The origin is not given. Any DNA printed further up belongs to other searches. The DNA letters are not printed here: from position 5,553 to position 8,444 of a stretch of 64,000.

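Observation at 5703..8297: An 864-aa N,N-dimethylformamidase-large-subunit-like protein without a small subunit, inside the low-GC insert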

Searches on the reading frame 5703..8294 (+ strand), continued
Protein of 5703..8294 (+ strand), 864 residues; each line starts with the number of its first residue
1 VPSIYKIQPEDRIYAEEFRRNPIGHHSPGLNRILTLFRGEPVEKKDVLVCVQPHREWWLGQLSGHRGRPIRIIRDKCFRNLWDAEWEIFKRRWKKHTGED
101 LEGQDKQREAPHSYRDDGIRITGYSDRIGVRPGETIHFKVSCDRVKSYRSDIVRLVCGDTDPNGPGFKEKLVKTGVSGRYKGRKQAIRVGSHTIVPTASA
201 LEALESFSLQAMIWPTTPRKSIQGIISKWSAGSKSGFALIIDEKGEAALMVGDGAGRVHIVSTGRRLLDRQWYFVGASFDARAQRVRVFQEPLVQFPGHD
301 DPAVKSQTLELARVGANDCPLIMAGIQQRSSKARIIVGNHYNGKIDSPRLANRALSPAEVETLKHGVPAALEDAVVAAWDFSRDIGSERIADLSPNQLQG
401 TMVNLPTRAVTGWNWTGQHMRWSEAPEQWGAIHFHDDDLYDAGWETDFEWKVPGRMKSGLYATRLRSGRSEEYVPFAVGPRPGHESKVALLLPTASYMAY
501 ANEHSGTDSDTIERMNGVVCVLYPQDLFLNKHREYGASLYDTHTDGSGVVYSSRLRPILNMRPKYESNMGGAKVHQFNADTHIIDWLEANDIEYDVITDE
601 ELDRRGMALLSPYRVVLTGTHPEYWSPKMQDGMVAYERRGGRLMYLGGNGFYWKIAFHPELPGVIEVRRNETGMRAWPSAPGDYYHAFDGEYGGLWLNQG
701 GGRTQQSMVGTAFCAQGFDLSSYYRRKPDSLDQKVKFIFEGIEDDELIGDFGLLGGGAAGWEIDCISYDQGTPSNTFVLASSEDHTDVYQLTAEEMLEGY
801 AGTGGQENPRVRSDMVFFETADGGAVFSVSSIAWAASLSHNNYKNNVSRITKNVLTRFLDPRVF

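Call 24: find_encoding_contigs(protein=P0012, flank=6000, max_places=2)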
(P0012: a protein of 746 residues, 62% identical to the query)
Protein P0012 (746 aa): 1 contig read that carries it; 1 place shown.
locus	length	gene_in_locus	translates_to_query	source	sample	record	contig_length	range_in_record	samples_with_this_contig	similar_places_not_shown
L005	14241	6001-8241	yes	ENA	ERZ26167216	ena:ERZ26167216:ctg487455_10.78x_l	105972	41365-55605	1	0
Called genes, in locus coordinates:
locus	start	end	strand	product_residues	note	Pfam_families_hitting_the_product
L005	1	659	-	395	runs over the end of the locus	PF01266:DAO, PF07992:Pyr_redox_2 (faint), PF01593:Amino_oxidase (faint)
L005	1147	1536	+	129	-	PF18291:HU-HIG (weak), PF00216:Bac_DNA_binding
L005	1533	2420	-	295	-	PF00561:Abhydrolase_1, PF12146:Hydrolase_4, PF12697:Abhydrolase_6, PF02129:Peptidase_S15 (faint)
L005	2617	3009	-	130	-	-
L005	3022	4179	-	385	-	PF00496:SBP_bac_5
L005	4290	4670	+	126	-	PF13340:DUF4096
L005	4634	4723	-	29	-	-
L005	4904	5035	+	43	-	PF13586:DDE_Tnp_1_2 (weak)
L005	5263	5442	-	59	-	-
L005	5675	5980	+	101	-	PF26354:DMF_alpha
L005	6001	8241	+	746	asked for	PF20254:DMFA2_C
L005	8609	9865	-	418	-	PF00872:Transposase_mut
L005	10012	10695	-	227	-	PF13276:HTH_21, PF00665:rve, PF13683:rve_3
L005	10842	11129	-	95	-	PF01527:HTH_Tnp_1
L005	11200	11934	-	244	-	PF00106:adh_short, PF08659:KR, PF13561:adh_short_C2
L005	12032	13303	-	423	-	PF13433:Peripla_BP_5 (weak), PF13458:Peripla_BP_6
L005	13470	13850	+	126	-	PF13340:DUF4096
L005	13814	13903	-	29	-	-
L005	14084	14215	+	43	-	PF13586:DDE_Tnp_1_2 (weak)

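Call 25: find_encoding_contigs(protein=P0011, flank=8000, max_places=2)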
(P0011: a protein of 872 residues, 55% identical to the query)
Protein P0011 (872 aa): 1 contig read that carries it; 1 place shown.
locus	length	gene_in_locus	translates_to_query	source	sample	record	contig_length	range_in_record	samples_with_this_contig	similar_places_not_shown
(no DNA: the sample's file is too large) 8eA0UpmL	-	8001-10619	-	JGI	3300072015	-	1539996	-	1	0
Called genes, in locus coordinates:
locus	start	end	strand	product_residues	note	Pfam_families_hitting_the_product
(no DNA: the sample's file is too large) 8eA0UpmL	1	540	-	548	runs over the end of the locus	PF00732:GMC_oxred_N, PF00890:FAD_binding_2 (faint), PF05199:GMC_oxred_C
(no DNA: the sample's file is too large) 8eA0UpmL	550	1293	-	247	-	PF03070:TENA_THI-4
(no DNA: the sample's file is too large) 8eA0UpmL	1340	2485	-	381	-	PF13416:SBP_bac_8, PF13343:SBP_bac_6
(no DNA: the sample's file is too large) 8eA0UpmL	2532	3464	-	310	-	PF00135:COesterase (faint), PF20434:BD-FAE, PF07859:Abhydrolase_3, PF00326:Peptidase_S9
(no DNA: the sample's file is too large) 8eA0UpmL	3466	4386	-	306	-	-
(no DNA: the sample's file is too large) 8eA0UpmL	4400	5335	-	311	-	PF11583:AurF (weak)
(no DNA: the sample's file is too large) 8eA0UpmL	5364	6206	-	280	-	PF00392:GntR, PF07702:UTRA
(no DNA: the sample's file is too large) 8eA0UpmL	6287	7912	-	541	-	PF00732:GMC_oxred_N, PF05199:GMC_oxred_C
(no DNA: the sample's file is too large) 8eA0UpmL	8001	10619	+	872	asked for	PF26354:DMF_alpha, PF13385:Laminin_G_3 (faint), PF20254:DMFA2_C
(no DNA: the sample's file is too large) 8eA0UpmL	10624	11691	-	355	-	PF08240:ADH_N, PF00107:ADH_zinc_N, PF13602:ADH_zinc_N_2 (weak)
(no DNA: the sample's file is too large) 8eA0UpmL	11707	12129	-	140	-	PF12680:SnoaL_2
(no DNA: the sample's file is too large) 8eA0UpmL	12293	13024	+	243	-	PF03070:TENA_THI-4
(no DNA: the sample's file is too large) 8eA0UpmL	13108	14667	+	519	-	PF00496:SBP_bac_5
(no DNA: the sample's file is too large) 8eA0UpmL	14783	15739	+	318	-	PF19300:BPD_transp_1_N, PF00528:BPD_transp_1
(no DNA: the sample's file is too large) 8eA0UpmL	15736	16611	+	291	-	PF12911:OppC_N, PF00528:BPD_transp_1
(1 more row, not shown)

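Call 42: search_dna_similar(query=window:5703-8294:+, collection=plasmids, mode=protein, max_rows=25)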
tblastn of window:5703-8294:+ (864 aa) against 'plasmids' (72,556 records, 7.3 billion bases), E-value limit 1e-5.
Records with a match: 97; places in all: 98; records where one place covers at least 80% of the query: 64.
Best place of each record, by identity: 60-80% 1; <60% 96.
By first word of the organism name: Agrobacterium 25; Rhizobium 24; Rhodococcus 5; Arthrobacter 4; Paenarthrobacter 4; Aminobacter 3; Pararhizobium 3; Variovorax 2; Roseomonas 2; Paracoccus 2; and 20 more.
By predicted mobility (MOB-suite, as given by PLSDB): conjugative 50; non-mobilizable 41; mobilizable 6.
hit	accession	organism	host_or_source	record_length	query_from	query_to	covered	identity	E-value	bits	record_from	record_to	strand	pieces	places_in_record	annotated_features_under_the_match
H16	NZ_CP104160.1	Rhizobium sp. CB3060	Leucaena leucocephala,cell culture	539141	5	864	98%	44.9%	0e+0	698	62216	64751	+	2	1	N,N-dimethylformamidase beta subunit family domain-containing protein | hypothetical protein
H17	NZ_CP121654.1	Rhizobium sp. CB3171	Calliandra calothyrsus,cell culture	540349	5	864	98%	44.4%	0e+0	693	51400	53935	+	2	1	N,N-dimethylformamidase beta subunit family domain-containing protein | hypothetical protein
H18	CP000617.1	Burkholderia vietnamiensis G4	-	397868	2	864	98%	43.9%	0e+0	687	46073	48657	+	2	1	large subunit of N,N-dimethylformamidase | hypothetical protein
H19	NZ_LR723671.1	Pseudorhizobium flavum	Paddy soil under the long-term ...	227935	3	864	98%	41.8%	2e-168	621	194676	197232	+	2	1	N,N-dimethylformamidase beta subunit family domain-containing protein | hypothetical protein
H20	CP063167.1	Variovorax paradoxus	-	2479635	5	864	98%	41.9%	9e-174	639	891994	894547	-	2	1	N,N-dimethylformamidase | hypothetical protein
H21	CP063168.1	Variovorax paradoxus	-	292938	5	864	98%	41.8%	7e-171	629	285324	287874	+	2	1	N,N-dimethylformamidase | hypothetical protein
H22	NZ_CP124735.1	Agrobacterium larrymoorei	-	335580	5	861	97%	41.7%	1e-168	622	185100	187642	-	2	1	N,N-dimethylformamidase beta subunit family domain-containing protein | hypothetical protein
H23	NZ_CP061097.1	Roseomonas marmotae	Marmota himalayana,pure culture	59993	1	860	97%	41.2%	4e-166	613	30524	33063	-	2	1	N,N-dimethylformamidase beta subunit family domain-containing protein | hypothetical protein | extracellular solute-binding protein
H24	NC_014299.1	Halalkalicoccus jeotgali B3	-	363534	16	858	98%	41.1%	0e+0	662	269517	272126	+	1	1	N,N-dimethylformamidase beta subunit family domain-containing protein | inner-membrane translocator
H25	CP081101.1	Rhodobacteraceae bacterium M382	-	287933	5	864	98%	40.9%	1e-165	612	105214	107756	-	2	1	N,N-dimethylformamidase | hypothetical protein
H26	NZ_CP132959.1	Aminobacter niigataensis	cell culture,sediment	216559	41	859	95%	42.0%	0e+0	626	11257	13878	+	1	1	N,N-dimethylformamidase beta subunit family domain-containing protein | hypothetical protein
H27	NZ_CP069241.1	Rhodococcus sp. USK13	cell culture,Sand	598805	120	859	86%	45.3%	0e+0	595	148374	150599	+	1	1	LamG domain-containing protein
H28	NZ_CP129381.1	Rhizobium sp. SSA_523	single cell,Sea water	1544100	5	864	97%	38.9%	2e-148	554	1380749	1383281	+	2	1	none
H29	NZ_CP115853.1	Pseudoroseomonas cervicalis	-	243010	14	860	97%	38.9%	2e-137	518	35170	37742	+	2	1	N,N-dimethylformamidase beta subunit family domain-containing protein | hypothetical protein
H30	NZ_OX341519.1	Aminobacter niigataensis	-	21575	119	859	86%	44.0%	0e+0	612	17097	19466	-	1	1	N,N-dimethylformamidase beta subunit family domain-containing protein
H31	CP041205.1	Rhizobium sp. NIBRBAC000502774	Genome assembly,Coal mine soil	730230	16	858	98%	38.5%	5e-168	548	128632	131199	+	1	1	LamG domain-containing protein | branched-chain amino acid ABC transporter permease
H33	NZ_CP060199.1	Aminobacter sp. MDW-2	cell culture,soil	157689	16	859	95%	38.5%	1e-144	539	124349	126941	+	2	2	N,N-dimethylformamidase beta subunit family domain-containing protein | branched-chain amino acid ABC transporter permease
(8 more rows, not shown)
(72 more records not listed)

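Call 61: predict_structure(alignment_id=A2)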
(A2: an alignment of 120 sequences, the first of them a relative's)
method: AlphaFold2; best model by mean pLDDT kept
length: 864 residues; sequences in the alignment: 120
mean_pLDDT: 90.8   pTM: 0.90
mean pLDDT of the five models: 90.8, 90.7, 90.4, 90.1, 89.6
residues with pLDDT >= 90: 618; 70-90: 198; 50-70: 43; < 50: 5
segments of 3 or more residues with pLDDT < 50: none
pLDDT, mean of each block of 10 residues (from residue 1): 69 81 63 79 90 86 88 81 86 88 58 69 97 98 96 95 87 96 96 96 95 97 98 96 98 96 97 98 97 94 96 93 95 86 97 97 92 96 93 95 95 93 93 97 97 97 95 97 97 96 88 81 90 93 91 94 82 78 97 98 97 97 95 96 96 94 91 68 88 88 91 86 94 97 94 70 92 97 88 77 86 97 96 91 95 98 87
secondary structure, 60 per line:
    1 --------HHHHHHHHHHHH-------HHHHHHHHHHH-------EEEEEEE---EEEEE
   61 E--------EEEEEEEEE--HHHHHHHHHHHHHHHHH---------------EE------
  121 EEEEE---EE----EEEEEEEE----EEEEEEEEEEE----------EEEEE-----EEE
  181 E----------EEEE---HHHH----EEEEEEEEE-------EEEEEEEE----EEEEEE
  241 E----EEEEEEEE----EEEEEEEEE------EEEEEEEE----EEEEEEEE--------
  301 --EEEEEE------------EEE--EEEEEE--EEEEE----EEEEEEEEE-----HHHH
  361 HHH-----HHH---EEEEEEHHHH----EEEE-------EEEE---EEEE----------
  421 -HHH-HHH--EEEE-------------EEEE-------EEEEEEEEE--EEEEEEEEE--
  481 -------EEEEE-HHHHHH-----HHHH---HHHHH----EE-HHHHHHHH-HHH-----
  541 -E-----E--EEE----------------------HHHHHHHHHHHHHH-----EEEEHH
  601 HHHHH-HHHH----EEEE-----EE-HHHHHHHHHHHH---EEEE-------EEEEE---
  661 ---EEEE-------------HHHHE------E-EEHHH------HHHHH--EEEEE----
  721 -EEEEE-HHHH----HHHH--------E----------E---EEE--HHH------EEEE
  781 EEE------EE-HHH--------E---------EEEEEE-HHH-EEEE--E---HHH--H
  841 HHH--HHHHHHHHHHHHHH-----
elements in order (helices of 4 or more, strands of 3 or more residues): H9-20 H28-38 E46-52 E56-61 E70-78 H81-97 E121-125 E135-142 E147-157 E168-172 E178-181 E192-195 H199-202 E207-215 E223-230 E235-241 E246-253 E258-266 E273-280 E285-292 E303-308 E321-323 E326-331 E334-338 E343-351 H357-363 E375-380 H381-384 E389-392 E400-403 E407-410 E431-434 E448-451 E459-467 E470-478 E488-492 H494-499 H505-508 H512-516 H524-531 E551-553 H576-589 E595-598 H599-605 H607-610 E615-618 H627-638 E642-645 E653-657 E664-667 H681-684 H705-709 E712-716 E722-726 H728-731 H736-739 E763-765 E777-783 E814-819 E825-828 H840-843 H846-859

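Call 65: get_annotated_region(hit=H24, flank=5000)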
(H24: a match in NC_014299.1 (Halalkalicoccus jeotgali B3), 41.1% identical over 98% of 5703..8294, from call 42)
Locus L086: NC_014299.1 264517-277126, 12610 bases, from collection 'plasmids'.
description: Halalkalicoccus jeotgali B3 plasmid 2, complete sequence
organism: Halalkalicoccus jeotgali B3 (NCBI taxid 795797)
taxonomy: Archaea; Euryarchaeota; Halobacteria; Halobacteriales; Halococcaceae; Halalkalicoccus; Halalkalicoccus jeotgali; Halalkalicoccus jeotgali B3
host: -; source: -; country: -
typing (MOB-suite, as given by PLSDB): conjugative; relaxase MOBP; mating-pair formation MPF_T
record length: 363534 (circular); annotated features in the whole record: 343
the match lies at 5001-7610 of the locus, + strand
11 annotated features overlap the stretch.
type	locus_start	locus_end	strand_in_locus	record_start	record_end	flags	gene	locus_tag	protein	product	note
CDS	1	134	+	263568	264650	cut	-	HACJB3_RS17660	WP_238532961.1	transposase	-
CDS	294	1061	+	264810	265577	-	-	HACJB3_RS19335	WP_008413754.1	IclR family transcriptional regulator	GO:0006355 - regulation of DNA-templated transcription [Evidence IEA]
CDS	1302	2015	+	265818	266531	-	-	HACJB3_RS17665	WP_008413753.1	haloacid dehalogenase type II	GO:0006805 - xenobiotic metabolic process [Evidence IEA]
CDS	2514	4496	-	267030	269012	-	-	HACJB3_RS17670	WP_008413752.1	primary-amine oxidase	-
CDS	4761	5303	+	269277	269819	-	-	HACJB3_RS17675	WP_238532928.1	inner-membrane translocator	-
CDS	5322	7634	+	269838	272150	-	-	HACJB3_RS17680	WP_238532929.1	N,N-dimethylformamidase beta subunit family domain-containing protein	-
CDS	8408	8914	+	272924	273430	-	-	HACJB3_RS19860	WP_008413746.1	hypothetical protein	-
CDS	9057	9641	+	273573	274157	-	-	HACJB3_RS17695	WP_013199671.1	helix-turn-helix domain-containing protein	-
CDS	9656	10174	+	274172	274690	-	-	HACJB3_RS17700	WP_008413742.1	hypothetical protein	-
CDS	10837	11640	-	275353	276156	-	-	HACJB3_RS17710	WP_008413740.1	alpha/beta hydrolase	-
CDS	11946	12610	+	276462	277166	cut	-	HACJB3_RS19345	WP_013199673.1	hypothetical protein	-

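Call 66: get_annotated_region(hit=H31, flank=5000)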
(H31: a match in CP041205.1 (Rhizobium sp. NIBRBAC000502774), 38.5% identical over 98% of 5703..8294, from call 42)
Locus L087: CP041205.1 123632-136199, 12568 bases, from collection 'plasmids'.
description: Rhizobium sp. NIBRBAC000502774 plasmid pMK-2, complete sequence
organism: Rhizobium sp. NIBRBAC000502774 (NCBI taxid 2590777)
taxonomy: Bacteria; Pseudomonadota; Alphaproteobacteria; Hyphomicrobiales; Rhizobiaceae; Rhizobium; Rhizobium sp. NIBRBAC000502774
host: -; source: Genome assembly,Coal mine soil; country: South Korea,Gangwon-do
typing (MOB-suite, as given by PLSDB): conjugative; relaxase MOBQ; mating-pair formation MPF_T
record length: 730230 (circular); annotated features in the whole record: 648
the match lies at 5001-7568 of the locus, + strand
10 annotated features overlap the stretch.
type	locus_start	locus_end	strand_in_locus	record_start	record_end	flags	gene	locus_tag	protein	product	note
CDS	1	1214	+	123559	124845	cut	-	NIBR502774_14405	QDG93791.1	amino acid ABC transporter substrate-binding protein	-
CDS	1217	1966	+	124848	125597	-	-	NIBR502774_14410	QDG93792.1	ABC transporter ATP-binding protein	-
CDS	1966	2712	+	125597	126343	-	-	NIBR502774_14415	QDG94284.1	ATP-binding cassette domain-containing protein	-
CDS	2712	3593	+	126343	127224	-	-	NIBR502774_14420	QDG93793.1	branched-chain amino acid ABC transporter permease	-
CDS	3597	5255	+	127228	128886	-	-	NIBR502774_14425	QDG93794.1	branched-chain amino acid ABC transporter permease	-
CDS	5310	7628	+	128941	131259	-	-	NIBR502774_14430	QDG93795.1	LamG domain-containing protein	-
CDS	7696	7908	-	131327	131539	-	-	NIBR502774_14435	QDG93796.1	hypothetical protein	-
CDS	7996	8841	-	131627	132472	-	fghA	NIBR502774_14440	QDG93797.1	S-formylglutathione hydrolase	-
CDS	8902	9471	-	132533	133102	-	gfa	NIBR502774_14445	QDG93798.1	S-(hydroxymethyl)glutathione synthase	-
CDS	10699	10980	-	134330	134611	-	-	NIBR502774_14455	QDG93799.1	metal/formaldehyde-sensitive transcriptional repressor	-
